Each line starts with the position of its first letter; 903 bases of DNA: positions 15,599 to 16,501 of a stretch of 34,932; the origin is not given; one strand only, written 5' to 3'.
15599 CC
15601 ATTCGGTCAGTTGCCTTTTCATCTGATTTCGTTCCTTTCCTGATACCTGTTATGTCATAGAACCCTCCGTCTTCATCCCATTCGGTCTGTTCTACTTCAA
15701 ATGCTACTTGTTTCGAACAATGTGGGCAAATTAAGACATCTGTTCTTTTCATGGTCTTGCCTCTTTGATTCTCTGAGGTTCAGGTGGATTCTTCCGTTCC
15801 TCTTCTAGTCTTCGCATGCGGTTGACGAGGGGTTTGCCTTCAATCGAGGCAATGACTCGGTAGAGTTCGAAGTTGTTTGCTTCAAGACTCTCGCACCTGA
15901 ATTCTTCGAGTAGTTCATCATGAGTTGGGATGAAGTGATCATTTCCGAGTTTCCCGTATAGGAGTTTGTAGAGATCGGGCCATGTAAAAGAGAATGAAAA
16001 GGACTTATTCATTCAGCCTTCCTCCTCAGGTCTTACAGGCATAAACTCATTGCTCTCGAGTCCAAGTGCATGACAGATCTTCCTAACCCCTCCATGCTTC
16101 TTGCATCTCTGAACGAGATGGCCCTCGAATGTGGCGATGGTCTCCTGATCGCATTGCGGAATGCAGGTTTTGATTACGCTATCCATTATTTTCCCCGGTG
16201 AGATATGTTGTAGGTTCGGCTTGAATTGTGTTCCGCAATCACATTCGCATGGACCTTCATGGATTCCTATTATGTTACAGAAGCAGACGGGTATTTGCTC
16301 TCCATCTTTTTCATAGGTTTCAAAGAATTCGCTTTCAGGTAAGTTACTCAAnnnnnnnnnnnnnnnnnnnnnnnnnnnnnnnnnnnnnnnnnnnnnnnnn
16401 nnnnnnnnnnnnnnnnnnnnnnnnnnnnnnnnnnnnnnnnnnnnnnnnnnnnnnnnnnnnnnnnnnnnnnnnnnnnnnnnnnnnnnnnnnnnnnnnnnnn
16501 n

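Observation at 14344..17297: Large terminase encoded as two separate ORFs, split at the ATPase/nuclease linker by a 1.4-kb insert of six small genes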

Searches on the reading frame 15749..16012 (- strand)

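Call 3: search_protein_families(library=pfam, proteins=[window:15749-16012:-], max_evalue=1)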
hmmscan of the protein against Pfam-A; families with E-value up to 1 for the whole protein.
window:15749-16012:- (87 aa): 1 family
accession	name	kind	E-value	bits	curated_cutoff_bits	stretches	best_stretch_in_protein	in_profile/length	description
PF17098.10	Wtap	-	0.18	12.2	35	0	56-73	84-101/155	WTAP/Mum2p family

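Call 4: search_protein_families(library=phrogs, proteins=[window:15749-16012:-], max_evalue=1)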
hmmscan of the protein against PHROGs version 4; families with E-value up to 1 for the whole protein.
window:15749-16012:- (87 aa): 1 family
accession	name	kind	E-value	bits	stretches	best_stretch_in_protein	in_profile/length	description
phrog_33902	-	unknown function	0.43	9.2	1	45-73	966-994/1020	-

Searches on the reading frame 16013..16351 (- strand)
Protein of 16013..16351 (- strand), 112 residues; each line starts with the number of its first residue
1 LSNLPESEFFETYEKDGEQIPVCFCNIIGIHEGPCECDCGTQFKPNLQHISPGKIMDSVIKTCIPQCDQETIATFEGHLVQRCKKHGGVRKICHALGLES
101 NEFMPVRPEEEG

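Call 3: search_protein_families(library=pfam, proteins=[window:16013-16351:-], max_evalue=1)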
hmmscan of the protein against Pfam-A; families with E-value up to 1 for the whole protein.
window:16013-16351:- (112 aa): 0 families

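Call 4: search_protein_families(library=phrogs, proteins=[window:16013-16351:-], max_evalue=1)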
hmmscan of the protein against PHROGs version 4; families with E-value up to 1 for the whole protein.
window:16013-16351:- (112 aa): 0 families
